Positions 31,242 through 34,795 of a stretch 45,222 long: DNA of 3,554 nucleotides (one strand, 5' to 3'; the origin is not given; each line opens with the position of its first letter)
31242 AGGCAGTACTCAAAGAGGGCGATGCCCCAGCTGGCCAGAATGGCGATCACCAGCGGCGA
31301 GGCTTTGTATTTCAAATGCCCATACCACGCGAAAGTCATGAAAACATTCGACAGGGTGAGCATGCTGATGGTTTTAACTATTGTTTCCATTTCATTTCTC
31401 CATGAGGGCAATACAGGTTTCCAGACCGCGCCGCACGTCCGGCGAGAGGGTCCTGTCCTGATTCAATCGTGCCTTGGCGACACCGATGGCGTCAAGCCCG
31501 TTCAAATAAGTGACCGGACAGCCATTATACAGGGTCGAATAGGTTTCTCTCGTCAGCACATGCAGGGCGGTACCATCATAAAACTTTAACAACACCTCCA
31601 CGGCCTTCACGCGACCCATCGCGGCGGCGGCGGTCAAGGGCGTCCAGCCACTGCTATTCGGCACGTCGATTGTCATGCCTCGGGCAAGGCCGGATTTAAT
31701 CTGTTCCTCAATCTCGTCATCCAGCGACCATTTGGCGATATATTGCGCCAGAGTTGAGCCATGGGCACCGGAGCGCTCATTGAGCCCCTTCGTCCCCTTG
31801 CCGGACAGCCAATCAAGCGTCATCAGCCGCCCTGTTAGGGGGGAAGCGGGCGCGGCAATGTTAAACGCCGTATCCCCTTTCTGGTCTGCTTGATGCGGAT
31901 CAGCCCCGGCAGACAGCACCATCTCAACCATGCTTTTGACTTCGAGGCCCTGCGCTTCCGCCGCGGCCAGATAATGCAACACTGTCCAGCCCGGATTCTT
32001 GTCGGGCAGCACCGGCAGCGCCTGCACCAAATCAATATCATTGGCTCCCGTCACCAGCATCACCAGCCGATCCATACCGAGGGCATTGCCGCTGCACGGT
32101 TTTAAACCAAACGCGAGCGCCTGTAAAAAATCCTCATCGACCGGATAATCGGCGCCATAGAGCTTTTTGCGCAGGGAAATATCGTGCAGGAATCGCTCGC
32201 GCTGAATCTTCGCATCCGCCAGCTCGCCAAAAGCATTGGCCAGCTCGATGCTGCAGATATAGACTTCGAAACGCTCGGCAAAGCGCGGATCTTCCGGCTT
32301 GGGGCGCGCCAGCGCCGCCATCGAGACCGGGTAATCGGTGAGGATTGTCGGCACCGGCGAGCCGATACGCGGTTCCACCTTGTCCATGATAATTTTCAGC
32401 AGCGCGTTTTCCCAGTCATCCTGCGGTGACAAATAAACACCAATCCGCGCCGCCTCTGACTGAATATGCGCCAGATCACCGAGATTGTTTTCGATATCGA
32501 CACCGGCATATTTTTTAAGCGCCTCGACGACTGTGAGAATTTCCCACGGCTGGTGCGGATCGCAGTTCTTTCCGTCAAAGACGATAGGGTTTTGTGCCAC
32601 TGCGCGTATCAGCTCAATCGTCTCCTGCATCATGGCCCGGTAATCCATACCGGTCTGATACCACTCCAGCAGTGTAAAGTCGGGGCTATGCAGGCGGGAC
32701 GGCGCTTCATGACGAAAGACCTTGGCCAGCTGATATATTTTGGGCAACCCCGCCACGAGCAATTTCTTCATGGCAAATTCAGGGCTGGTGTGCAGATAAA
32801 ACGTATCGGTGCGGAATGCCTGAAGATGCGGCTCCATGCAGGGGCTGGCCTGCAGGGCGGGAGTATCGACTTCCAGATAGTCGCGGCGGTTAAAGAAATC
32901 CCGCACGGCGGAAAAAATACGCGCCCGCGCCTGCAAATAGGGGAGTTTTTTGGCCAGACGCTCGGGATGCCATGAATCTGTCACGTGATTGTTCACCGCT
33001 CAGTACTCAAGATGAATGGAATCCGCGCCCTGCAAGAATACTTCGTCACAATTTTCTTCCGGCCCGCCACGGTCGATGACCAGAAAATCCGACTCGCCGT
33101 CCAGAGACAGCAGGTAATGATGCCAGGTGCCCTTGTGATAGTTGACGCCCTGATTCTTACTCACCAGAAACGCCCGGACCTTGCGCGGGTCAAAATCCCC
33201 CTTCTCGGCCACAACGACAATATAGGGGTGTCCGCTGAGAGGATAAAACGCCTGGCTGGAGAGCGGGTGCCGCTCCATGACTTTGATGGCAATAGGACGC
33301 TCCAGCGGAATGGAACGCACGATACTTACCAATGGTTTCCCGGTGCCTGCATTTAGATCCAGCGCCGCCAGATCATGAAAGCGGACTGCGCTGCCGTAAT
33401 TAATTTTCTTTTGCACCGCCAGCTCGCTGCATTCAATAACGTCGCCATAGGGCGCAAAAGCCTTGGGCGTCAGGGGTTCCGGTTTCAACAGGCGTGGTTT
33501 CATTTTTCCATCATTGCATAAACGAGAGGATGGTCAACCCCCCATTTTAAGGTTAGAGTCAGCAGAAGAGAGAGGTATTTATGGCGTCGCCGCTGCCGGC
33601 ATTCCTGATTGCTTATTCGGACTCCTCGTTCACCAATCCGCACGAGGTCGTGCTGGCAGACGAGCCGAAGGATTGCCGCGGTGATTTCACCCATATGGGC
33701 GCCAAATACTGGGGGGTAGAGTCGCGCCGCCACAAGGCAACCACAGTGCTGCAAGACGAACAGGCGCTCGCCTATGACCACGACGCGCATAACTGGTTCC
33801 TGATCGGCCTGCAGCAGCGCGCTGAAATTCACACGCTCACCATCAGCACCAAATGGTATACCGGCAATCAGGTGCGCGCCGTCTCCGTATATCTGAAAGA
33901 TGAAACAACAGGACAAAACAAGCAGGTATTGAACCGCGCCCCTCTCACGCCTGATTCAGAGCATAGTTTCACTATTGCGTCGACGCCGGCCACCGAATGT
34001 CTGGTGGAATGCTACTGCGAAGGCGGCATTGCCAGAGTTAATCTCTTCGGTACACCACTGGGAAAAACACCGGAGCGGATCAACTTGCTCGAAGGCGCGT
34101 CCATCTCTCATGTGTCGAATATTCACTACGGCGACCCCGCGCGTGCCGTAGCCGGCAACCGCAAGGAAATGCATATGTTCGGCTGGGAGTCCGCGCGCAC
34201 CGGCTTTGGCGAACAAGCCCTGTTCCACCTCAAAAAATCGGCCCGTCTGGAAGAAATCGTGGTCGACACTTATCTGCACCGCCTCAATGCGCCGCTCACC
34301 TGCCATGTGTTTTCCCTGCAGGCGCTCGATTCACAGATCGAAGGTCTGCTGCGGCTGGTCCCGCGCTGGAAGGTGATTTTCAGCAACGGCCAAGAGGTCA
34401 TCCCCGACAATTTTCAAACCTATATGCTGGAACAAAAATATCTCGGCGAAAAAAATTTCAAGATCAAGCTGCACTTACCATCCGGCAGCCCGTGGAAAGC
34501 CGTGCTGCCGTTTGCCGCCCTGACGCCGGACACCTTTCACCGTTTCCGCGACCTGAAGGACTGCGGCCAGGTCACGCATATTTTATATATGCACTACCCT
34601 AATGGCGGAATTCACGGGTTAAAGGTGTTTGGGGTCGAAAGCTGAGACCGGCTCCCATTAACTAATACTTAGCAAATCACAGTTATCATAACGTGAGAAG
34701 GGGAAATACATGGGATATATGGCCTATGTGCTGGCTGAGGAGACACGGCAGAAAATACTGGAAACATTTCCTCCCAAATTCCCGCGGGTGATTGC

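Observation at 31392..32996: EpmA (EF-P beta-lysine ligase) fused to a C-terminal ankyrin-repeat domain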

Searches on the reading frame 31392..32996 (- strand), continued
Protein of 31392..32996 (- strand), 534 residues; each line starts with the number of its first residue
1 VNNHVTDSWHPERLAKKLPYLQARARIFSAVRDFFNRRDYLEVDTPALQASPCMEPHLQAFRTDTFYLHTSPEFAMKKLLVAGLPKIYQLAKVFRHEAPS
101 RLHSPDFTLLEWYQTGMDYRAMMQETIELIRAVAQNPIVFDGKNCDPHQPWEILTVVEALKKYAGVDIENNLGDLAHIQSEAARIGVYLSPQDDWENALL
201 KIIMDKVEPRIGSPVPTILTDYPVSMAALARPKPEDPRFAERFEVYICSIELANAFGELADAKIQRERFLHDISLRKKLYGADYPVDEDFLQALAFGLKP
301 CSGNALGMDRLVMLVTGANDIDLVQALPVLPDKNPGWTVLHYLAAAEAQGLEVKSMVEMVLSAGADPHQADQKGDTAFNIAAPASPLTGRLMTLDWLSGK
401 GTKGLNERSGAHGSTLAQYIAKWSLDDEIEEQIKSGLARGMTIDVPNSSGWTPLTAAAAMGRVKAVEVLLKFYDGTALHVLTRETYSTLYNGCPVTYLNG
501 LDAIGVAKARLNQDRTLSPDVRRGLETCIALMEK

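Call 35: find_encoding_contigs(protein=P0018, flank=10000, max_places=2)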
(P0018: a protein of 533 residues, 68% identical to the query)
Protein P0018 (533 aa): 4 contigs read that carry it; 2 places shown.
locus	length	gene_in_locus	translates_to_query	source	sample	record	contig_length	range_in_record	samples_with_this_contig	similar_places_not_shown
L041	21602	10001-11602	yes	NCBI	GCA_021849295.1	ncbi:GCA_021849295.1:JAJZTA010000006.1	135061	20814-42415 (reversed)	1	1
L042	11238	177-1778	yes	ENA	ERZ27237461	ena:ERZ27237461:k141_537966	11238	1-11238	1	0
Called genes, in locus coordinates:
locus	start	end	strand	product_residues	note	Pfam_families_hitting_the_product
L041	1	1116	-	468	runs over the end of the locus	PF00330:Aconitase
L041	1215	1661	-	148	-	PF01245:Ribosomal_L19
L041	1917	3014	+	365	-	PF12796:Ank_2 (faint), PF13637:Ank_4 (faint), PF00023:Ank (faint)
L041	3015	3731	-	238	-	PF01746:tRNA_m1G_MT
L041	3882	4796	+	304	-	-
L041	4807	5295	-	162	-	PF01782:RimM, PF05239:PRC, PF24986:PRC_RimM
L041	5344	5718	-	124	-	PF00886:Ribosomal_S16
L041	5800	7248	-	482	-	PF02881:SRP54_N, PF06414:Zeta_toxin (weak), PF00448:SRP54, PF02978:SRP_SPB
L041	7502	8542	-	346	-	-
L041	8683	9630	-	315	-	-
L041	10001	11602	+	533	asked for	PF00152:tRNA-synt_2, PF12796:Ank_2 (faint), PF00023:Ank (faint), PF13637:Ank_4 (weak)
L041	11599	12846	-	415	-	PF00012:HSP70, PF06723:MreB_Mbl (weak), PF00012:HSP70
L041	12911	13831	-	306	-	PF00491:Arginase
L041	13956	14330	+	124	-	-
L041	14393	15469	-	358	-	PF01916:DS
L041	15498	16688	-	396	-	PF02784:Orn_Arg_deC_N, PF00278:Orn_DAP_Arg_deC (weak)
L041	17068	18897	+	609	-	PF00009:GTP_EFTU, PF22042:EF-G_D2, PF03144:GTP_EFTU_D2, PF00679:EFG_C, PF21018:BipA_C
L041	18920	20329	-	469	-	PF03448:MgtE_N, PF00571:CBS (weak), PF01769:MgtE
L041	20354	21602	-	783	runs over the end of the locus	PF00390:malic, PF03949:Malic_M, PF01515:PTA_PTB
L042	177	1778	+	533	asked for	PF00152:tRNA-synt_2, PF12796:Ank_2 (faint), PF00023:Ank (faint), PF13637:Ank_4 (weak)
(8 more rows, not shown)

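Call 48: predict_structure(alignment_id=A3)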
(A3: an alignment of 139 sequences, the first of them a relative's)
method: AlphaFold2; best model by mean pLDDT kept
length: 534 residues; sequences in the alignment: 139
mean_pLDDT: 94.8   pTM: 0.86
mean pLDDT of the five models: 94.8, 94.8, 92.0, 91.5, 90.7
residues with pLDDT >= 90: 465; 70-90: 63; 50-70: 3; < 50: 3
segments of 3 or more residues with pLDDT < 50: 1-3
pLDDT, mean of each block of 10 residues (from residue 1): 64 95 98 98 92 80 88 93 98 91 95 97 98 98 98 98 98 98 98 95 98 98 90 95 98 92 92 89 90 96 97 98 93 93 97 98 98 96 95 97 96 97 97 98 97 97 98 96 94 94 98 97 98 97
secondary structure, 60 per line:
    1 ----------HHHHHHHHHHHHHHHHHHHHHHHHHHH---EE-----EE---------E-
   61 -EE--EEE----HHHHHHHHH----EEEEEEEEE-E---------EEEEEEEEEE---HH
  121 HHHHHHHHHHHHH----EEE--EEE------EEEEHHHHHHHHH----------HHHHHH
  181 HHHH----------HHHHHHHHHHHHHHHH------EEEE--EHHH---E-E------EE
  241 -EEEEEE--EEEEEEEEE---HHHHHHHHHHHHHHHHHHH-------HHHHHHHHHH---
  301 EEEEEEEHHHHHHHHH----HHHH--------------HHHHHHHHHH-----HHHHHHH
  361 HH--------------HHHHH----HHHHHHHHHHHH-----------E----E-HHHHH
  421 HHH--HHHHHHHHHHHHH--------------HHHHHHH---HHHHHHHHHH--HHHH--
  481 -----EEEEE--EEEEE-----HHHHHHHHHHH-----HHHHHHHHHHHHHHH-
elements in order: H11-37 E66-68 H73-81 E86-94 E106-115 H119-133 E138-140 E143-145 E152-155 H156-164 H175-184 H195-210 E217-220 E242-247 E250-258 H262-280 H288-297 E301-307 H308-316 H321-324 H339-348 H354-362 H377-381 H386-397 H416-423 H426-438 H453-459 H463-472 H475-478 E486-490 E493-497 H503-513 H519-533

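Call 53: fold_search(model_id=the predicted structure, library=pdb)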
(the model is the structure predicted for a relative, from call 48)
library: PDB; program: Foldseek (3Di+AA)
matches with E <= 10: 1656; with E <= 0.001: 1004
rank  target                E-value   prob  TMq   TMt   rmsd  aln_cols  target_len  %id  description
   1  6wbd_B                4.1e-29  1.00  0.55  0.61   2.7       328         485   30  Crystal Structure of Lysyl-tRNA synthetase from Stenotrophomonas maltophilia with bound L-lysine (released 2020-04-08)
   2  9jkl                  5.9e-29  1.00  0.56  0.61   3.8       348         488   28  LYSYL-TRNA SYNTHETASE(LysRS) COMPLEXED WITH LYSINE (released 2025-09-10)
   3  3e9h_A                8.9e-29  1.00  0.55  0.61   2.7       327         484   32  Lysyl-tRNA synthetase from Bacillus stearothermophilus complexed with L-Lysylsulfamoyl adenosine (released 2009-07-14)
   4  3g1z_B                1.4e-28  1.00  0.52  0.89   1.9       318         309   39  Structure of IDP01693/yjeA, a potential t-RNA synthetase from Salmonella typhimurium (released 2009-03-10)
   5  3a5y_D                1.8e-28  1.00  0.54  0.92   2.1       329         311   38  Crystal structure of GenX from Escherichia coli in complex with lysyladenylate analog (released 2010-08-25)
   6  6wbd_A                2.3e-28  1.00  0.55  0.61   2.6       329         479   30  Crystal Structure of Lysyl-tRNA synthetase from Stenotrophomonas maltophilia with bound L-lysine (released 2020-04-08)
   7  3a5y_C                5.0e-28  1.00  0.54  0.91   2.2       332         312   37  Crystal structure of GenX from Escherichia coli in complex with lysyladenylate analog (released 2010-08-25)
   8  3g1z_A                5.5e-28  1.00  0.52  0.87   2.2       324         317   38  Structure of IDP01693/yjeA, a potential t-RNA synthetase from Salmonella typhimurium (released 2009-03-10)
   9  1bbu                  8.8e-28  1.00  0.55  0.60   2.7       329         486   30  LYSYL-TRNA SYNTHETASE (LYSS) COMPLEXED WITH LYSINE (released 2000-11-10)
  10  3a5y_B                1.1e-27  1.00  0.52  0.89   2.4       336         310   35  Crystal structure of GenX from Escherichia coli in complex with lysyladenylate analog (released 2010-08-25)
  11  3a5z_C                1.2e-27  1.00  0.54  0.88   2.6       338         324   36  Crystal structure of Escherichia coli GenX in complex with elongation factor P (released 2010-08-25)
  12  3a5z_G                1.3e-27  1.00  0.54  0.87   2.8       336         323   36  Crystal structure of Escherichia coli GenX in complex with elongation factor P (released 2010-08-25)
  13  8s00_B                1.4e-27  1.00  0.54  0.57   3.0       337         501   28  CpKRS complexed with lysine and an inhibitor (released 2024-11-06)
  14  6ns0_A                2.0e-27  1.00  0.54  0.56   2.8       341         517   28  Crystal Structure of Lysyl-tRNA Synthetase from Chlamydia trachomatis complexed with L-lysine and Cladosporin (released 2019-02-06)
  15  5elo_B                2.2e-27  1.00  0.54  0.58   3.0       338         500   28  Crystal Structure of Lysyl-tRNA Synthetase from Cryptosporidium parvum complexed with L-lysine and cladosporin (released 2016-11-16)
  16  3a5z_A                2.9e-27  1.00  0.54  0.88   2.7       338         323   36  Crystal structure of Escherichia coli GenX in complex with elongation factor P (released 2010-08-25)
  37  3a5y_A                2.0e-26  1.00  0.50  0.88   2.6       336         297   34  Crystal structure of GenX from Escherichia coli in complex with lysyladenylate analog (released 2010-08-25)
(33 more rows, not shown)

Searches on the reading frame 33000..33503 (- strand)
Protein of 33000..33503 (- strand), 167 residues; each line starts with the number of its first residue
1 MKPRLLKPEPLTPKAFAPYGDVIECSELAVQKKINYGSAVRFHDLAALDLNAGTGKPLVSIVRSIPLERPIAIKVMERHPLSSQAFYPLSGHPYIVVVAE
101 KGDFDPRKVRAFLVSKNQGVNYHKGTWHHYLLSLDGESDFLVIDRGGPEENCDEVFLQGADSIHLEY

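Call 3: search_protein_families(library=pfam, proteins=[window:33000-33503:-], max_evalue=0.01)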
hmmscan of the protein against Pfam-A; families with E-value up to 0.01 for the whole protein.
window:33000-33503:- (167 aa): 1 family
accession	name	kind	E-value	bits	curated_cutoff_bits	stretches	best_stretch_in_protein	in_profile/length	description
PF04115.18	Ureidogly_lyase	-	7e-56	188.8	23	1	5-158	3-156/162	Ureidoglycolate lyase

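Call 4: search_protein_families(library=ncbifam, proteins=[window:33000-33503:-], max_evalue=0.01)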
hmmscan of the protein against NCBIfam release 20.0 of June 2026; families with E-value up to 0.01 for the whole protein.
window:33000-33503:- (167 aa): 8 families
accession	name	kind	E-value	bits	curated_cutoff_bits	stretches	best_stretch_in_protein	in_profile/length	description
NF002954.0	PRK03606.2-5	equivalog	1.7e-59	200.1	212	1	1-158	1-158/168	ureidoglycolate lyase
NF009932.0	PRK13395.1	subfamily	8.9e-59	197.9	160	1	6-165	4-163/171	ureidoglycolate lyase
NF002950.0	PRK03606.1-3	equivalog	7.7e-54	181.9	282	1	6-158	4-155/170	ureidoglycolate lyase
NF002949.0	PRK03606.1-2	equivalog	5.6e-50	169.4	230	1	4-165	2-163/167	ureidoglycolate lyase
NF002953.0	PRK03606.2-4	equivalog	2.1e-46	157.8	315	1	6-158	6-157/169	ureidoglycolate lyase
NF002951.0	PRK03606.2-2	equivalog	4.4e-44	150.1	270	1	5-158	4-156/166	ureidoglycolate lyase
NF002952.0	PRK03606.2-3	equivalog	1.2e-41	142.4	260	1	4-159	4-157/164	ureidoglycolate lyase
NF002948.0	PRK03606.1-1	equivalog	3.7e-36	124.5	275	1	9-154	6-149/160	ureidoglycolate lyase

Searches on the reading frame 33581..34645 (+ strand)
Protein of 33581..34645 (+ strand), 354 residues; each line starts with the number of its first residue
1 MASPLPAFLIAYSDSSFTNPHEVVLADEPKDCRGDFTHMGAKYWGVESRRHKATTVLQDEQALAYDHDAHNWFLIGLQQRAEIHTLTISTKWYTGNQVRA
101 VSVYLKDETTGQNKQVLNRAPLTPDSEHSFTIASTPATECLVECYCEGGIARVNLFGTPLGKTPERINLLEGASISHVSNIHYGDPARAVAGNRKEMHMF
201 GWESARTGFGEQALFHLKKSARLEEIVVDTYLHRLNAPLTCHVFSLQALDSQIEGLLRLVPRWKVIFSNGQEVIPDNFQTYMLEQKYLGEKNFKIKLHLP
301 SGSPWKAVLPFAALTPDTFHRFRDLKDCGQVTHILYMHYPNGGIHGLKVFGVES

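Call 3: search_protein_families(library=pfam, proteins=[window:33581-34645:+], max_evalue=0.01)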
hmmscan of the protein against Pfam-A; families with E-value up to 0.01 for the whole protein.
window:33581-34645:+ (354 aa): 1 family
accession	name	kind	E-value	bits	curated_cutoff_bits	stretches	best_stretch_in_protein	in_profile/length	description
PF03561.21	Allantoicase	-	8.2e-31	107.3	27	2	10-159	5-154/155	Allantoicase repeat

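Call 4: search_protein_families(library=ncbifam, proteins=[window:33581-34645:+], max_evalue=0.01)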
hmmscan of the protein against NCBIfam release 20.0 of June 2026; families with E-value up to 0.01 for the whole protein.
window:33581-34645:+ (354 aa): 2 families
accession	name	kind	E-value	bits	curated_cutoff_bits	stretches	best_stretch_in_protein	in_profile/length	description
TIGR02961.1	allantoicase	equivalog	2.4e-34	118.6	277.9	2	8-282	13-294/324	allantoicase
NF010371.0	PRK13797.1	equivalog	1.9e-15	56.5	814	1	10-266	28-294/521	allantoicase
